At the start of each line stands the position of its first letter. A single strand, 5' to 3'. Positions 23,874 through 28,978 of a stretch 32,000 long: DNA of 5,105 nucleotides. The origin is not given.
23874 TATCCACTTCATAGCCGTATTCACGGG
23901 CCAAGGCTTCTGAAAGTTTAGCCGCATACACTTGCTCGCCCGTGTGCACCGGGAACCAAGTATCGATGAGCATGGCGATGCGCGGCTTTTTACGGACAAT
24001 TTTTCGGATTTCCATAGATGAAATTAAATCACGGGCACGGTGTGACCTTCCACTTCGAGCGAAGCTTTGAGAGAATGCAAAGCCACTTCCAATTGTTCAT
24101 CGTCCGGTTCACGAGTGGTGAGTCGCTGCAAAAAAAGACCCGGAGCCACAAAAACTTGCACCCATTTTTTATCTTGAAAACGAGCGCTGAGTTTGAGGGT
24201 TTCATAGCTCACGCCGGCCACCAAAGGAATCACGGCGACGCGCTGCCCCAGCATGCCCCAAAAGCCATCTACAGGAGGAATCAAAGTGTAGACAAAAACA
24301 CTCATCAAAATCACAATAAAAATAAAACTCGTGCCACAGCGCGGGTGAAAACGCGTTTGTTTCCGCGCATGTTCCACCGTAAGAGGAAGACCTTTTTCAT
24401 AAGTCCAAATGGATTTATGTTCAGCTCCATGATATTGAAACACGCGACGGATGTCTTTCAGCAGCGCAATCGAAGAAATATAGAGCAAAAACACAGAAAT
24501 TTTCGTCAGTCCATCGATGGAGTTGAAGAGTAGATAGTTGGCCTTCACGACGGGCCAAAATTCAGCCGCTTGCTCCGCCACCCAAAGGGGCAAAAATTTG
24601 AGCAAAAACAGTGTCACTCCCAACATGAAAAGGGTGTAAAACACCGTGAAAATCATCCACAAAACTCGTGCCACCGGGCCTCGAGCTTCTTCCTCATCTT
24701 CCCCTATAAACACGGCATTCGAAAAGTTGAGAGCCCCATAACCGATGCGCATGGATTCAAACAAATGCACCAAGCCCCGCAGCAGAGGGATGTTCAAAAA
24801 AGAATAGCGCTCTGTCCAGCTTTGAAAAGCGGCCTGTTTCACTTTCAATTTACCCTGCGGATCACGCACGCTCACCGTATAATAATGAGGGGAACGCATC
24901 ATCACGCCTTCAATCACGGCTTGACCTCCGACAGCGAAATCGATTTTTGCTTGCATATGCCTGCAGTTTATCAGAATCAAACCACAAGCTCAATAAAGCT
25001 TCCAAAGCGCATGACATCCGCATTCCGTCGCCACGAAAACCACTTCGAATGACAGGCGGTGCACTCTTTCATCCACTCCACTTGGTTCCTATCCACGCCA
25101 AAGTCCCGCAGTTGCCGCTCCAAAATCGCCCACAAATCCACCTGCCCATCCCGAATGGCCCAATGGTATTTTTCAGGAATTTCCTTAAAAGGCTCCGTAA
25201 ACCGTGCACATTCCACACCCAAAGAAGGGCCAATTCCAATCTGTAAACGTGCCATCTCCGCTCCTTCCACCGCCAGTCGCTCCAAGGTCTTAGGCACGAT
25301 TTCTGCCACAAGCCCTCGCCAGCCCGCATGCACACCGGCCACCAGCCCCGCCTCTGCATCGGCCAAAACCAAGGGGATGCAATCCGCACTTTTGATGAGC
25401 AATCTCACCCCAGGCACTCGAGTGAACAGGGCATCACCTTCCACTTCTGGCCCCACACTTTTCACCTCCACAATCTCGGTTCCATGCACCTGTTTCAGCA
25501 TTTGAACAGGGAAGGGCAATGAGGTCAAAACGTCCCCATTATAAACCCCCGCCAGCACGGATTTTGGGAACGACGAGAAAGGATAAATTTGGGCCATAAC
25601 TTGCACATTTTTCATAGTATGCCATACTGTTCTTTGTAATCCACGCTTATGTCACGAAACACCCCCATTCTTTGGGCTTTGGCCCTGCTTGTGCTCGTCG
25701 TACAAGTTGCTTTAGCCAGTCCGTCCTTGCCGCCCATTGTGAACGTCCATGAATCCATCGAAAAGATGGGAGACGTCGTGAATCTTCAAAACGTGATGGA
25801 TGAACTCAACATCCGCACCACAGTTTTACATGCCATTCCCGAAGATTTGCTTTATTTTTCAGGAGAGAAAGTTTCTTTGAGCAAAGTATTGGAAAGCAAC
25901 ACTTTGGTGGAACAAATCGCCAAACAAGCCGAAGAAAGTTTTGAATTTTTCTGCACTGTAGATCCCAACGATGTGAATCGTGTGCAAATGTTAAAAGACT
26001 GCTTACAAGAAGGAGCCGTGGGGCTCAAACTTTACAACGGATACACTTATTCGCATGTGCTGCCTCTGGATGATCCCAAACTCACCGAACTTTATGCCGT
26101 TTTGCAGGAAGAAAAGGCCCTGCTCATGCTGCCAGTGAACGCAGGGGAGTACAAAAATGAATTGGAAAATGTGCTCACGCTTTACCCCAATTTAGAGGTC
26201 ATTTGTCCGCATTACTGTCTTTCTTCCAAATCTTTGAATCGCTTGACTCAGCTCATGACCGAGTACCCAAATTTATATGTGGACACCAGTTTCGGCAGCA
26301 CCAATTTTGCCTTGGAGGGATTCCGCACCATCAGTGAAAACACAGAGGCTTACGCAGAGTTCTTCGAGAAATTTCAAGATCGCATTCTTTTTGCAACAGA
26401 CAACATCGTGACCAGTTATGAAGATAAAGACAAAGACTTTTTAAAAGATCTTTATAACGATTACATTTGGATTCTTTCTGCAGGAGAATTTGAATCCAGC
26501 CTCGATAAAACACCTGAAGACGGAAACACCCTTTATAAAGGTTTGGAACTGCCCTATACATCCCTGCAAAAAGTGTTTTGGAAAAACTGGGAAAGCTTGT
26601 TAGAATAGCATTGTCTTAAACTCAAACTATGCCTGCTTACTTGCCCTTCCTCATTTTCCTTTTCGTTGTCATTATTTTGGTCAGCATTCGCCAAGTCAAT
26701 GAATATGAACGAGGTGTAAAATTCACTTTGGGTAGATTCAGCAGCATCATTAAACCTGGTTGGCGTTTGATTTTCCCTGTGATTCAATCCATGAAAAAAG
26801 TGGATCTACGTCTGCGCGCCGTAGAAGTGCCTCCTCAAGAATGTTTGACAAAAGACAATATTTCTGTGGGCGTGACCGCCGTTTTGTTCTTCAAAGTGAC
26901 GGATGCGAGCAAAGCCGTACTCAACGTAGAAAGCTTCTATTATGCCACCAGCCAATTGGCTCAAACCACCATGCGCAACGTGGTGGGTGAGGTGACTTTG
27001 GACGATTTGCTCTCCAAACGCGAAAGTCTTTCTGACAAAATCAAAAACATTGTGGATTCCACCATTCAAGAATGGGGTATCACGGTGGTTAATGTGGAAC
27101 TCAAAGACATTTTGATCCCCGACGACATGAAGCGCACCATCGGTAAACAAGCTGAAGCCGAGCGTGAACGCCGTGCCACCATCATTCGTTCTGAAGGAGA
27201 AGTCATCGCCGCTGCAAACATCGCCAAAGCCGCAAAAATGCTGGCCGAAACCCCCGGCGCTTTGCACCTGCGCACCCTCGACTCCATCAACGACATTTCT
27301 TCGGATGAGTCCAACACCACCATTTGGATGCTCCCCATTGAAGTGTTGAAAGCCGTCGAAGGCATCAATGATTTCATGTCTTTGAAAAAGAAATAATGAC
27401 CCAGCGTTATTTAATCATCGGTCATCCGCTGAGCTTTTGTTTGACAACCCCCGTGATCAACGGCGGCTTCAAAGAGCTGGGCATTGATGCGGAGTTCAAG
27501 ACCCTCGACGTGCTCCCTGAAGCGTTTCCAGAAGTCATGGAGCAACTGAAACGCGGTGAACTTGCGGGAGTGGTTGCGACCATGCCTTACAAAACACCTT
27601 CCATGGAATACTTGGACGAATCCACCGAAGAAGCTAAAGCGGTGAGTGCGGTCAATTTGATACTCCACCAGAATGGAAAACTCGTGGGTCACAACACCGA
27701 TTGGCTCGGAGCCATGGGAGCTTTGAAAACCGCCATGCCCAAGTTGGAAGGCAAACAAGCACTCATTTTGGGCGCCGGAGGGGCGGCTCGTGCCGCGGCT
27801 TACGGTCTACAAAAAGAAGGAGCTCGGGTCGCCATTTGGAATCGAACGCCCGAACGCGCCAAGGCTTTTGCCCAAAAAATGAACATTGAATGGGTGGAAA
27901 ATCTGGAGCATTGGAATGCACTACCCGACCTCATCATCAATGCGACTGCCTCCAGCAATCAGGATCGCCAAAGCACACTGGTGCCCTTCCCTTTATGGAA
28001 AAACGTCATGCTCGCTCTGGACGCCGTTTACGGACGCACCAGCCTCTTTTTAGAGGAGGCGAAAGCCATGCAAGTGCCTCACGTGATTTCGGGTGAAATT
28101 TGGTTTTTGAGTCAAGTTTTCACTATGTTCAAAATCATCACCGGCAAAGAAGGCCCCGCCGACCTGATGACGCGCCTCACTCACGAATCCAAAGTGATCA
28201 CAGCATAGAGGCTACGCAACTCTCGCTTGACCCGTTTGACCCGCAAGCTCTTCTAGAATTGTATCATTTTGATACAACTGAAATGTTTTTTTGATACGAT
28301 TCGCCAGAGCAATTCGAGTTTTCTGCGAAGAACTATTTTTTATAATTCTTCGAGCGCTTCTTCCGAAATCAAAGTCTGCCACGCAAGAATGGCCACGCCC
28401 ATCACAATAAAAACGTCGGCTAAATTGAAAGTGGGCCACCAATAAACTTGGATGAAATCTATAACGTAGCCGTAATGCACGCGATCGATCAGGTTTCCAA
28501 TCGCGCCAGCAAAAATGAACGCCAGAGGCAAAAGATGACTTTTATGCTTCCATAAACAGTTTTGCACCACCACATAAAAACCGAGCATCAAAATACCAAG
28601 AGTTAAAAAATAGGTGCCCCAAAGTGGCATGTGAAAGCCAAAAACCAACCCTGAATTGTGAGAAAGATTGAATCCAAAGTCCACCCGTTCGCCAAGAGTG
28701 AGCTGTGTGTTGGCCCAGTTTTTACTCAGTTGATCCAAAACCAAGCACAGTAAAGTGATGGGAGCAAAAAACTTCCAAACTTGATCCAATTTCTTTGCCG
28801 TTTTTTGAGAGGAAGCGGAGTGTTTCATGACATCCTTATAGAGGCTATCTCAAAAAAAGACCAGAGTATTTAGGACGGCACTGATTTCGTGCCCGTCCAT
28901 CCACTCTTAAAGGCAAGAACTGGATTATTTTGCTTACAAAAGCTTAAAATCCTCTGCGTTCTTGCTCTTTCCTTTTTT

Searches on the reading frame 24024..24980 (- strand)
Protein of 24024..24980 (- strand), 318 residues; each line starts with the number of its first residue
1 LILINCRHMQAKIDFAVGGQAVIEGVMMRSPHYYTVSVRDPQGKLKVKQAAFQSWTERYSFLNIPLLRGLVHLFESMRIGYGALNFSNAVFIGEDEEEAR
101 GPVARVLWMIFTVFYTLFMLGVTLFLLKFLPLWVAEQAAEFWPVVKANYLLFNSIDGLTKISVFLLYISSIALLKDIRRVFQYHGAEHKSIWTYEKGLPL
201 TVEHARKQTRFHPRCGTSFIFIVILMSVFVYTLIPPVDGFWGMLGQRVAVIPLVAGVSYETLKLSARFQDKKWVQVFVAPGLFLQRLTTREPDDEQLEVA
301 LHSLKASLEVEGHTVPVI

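Call 35: search_protein_families(library=pfam, proteins=[window:24024-24980:-], max_evalue=0.001)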
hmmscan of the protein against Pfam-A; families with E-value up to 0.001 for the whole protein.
window:24024-24980:- (318 aa): 1 family
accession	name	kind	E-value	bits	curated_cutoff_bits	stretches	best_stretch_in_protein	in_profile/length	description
PF07136.16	DUF1385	-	7.7e-76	254.8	22.1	1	64-308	1-225/227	Protein of unknown function (DUF1385)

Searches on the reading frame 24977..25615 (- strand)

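Call 35: search_protein_families(library=pfam, proteins=[window:24977-25615:-], max_evalue=0.001)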
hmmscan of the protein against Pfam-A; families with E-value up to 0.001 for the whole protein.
window:24977-25615:- (212 aa): 1 family
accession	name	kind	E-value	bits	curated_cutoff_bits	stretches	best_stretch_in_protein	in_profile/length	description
PF02578.20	Cu-oxidase_4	-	6.7e-42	144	22.9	1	36-210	45-236/238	Multi-copper polyphenol oxidoreductase laccase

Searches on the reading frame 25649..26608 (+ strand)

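Call 36: search_protein_families(library=pfam, proteins=[window:25649-26608:+], max_evalue=0.001)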
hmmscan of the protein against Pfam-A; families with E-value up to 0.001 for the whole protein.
window:25649-26608:+ (319 aa): 1 family
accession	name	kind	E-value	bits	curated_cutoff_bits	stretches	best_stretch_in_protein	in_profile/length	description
PF04909.20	Amidohydro_2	-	1.5e-13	51.6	26.4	1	83-270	66-266/289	Amidohydrolase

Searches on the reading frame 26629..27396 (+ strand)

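Call 36: search_protein_families(library=pfam, proteins=[window:26629-27396:+], max_evalue=0.001)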
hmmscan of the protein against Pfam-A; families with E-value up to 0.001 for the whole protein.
window:26629-27396:+ (255 aa): 2 families
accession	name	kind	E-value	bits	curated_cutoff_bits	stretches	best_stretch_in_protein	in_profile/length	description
PF01145.31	Band_7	-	1.9e-41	142.5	23.6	1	22-191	2-175/176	SPFH domain / Band 7 family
PF13421.11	Band_7_1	-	4e-06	27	24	1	111-176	141-208/211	SPFH domain-Band 7 family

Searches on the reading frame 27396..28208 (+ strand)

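Call 36: search_protein_families(library=pfam, proteins=[window:27396-28208:+], max_evalue=0.001)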
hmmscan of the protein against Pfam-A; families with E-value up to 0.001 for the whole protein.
window:27396-28208:+ (270 aa): 5 families
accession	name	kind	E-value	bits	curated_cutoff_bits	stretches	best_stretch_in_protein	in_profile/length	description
PF08501.16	Shikimate_dh_N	-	1.6e-17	63.9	27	1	7-89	1-83/83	Shikimate dehydrogenase substrate binding domain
PF01488.26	Shikimate_DH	-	6e-11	43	24.3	1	112-188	5-87/138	Shikimate / quinate 5-dehydrogenase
PF03807.23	F420_oxidored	-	1.6e-05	25.9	21.6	1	124-171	4-54/94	NADP oxidoreductase coenzyme F420-dependent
PF02826.25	2-Hacid_dh_C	-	8.4e-05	22.5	25.1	1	103-189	23-104/178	D-isomer specific 2-hydroxyacid dehydrogenase, NAD binding domain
PF01408.29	GFO_IDH_MocA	-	0.00091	20.3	24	0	122-186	3-72/120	Oxidoreductase family, NAD-binding Rossmann fold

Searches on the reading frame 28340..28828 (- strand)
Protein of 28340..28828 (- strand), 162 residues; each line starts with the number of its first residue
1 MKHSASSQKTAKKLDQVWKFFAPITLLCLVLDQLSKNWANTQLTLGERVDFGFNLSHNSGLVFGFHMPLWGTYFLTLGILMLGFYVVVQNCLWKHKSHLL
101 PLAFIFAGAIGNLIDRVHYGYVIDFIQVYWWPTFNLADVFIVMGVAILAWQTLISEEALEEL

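Call 36: search_protein_families(library=pfam, proteins=[window:28340-28828:-], max_evalue=0.001)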
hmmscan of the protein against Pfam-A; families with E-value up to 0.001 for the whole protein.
window:28340-28828:- (162 aa): 1 family
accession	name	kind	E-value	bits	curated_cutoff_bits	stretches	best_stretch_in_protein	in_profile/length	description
PF01252.23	Peptidase_A8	-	2.8e-31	109.1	25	1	24-153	1-141/142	Signal peptidase (SPase) II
